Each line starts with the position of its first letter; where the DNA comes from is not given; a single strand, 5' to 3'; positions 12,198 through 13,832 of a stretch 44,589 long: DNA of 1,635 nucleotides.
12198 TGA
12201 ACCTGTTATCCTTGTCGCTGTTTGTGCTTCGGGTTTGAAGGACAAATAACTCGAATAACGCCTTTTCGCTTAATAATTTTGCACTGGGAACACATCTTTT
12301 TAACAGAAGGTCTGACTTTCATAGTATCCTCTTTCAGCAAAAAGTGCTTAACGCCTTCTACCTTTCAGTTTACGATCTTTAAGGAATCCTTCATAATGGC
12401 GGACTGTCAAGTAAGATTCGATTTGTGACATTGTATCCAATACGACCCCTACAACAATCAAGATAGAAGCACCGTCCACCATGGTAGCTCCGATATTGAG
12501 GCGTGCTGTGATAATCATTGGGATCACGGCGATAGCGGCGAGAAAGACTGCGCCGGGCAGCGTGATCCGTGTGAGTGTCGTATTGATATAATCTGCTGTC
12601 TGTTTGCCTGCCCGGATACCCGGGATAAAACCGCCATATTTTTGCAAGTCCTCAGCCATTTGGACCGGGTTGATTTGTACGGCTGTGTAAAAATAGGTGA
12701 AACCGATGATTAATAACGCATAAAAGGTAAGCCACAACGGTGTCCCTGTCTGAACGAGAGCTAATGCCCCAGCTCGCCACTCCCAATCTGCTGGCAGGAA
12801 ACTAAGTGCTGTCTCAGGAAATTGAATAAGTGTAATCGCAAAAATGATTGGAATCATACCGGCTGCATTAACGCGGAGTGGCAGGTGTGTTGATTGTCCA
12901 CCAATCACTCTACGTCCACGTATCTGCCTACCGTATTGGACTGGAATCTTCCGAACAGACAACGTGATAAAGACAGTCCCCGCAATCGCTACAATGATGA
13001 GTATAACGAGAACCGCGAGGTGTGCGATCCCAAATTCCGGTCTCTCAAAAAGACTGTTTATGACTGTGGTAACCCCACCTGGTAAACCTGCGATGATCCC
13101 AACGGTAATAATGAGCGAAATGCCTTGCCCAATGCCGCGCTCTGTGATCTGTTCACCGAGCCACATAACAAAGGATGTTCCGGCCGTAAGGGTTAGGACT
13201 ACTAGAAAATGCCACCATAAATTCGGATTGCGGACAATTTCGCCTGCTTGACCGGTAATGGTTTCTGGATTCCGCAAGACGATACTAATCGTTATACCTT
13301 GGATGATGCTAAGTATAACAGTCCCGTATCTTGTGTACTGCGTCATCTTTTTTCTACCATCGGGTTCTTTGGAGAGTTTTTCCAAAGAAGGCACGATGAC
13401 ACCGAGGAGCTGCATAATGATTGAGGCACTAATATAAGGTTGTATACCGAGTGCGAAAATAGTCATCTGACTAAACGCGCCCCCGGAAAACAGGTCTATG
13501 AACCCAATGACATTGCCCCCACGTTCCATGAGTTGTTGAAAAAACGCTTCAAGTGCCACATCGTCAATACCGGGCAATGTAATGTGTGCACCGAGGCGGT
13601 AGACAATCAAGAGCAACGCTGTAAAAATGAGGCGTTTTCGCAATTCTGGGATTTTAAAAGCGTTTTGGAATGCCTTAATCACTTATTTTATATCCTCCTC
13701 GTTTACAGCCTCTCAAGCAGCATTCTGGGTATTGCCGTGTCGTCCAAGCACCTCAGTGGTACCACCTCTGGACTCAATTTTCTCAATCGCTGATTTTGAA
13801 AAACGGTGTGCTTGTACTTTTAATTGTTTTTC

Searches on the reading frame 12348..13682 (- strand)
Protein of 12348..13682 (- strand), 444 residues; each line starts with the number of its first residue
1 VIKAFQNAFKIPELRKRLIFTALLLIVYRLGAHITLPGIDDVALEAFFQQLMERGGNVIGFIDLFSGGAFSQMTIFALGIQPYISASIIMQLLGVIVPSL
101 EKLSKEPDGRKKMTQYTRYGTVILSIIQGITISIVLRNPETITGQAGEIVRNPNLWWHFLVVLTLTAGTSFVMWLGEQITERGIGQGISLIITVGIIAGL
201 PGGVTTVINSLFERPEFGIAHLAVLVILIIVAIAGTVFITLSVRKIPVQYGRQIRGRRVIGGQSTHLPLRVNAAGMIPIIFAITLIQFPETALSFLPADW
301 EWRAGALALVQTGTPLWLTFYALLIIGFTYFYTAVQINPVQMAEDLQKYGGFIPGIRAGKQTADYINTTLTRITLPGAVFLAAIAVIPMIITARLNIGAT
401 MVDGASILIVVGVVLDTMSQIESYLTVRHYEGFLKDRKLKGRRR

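Call 56: search_protein_families(library=pfam, max_evalue=0.00001, proteins=[window:12348-13682:-])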
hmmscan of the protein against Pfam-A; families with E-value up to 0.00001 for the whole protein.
window:12348-13682:- (444 aa): 1 family
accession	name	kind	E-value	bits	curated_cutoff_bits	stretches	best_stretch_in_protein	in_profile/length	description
PF00344.25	SecY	-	7.2e-105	351.2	32.2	1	74-418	1-306/306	SecY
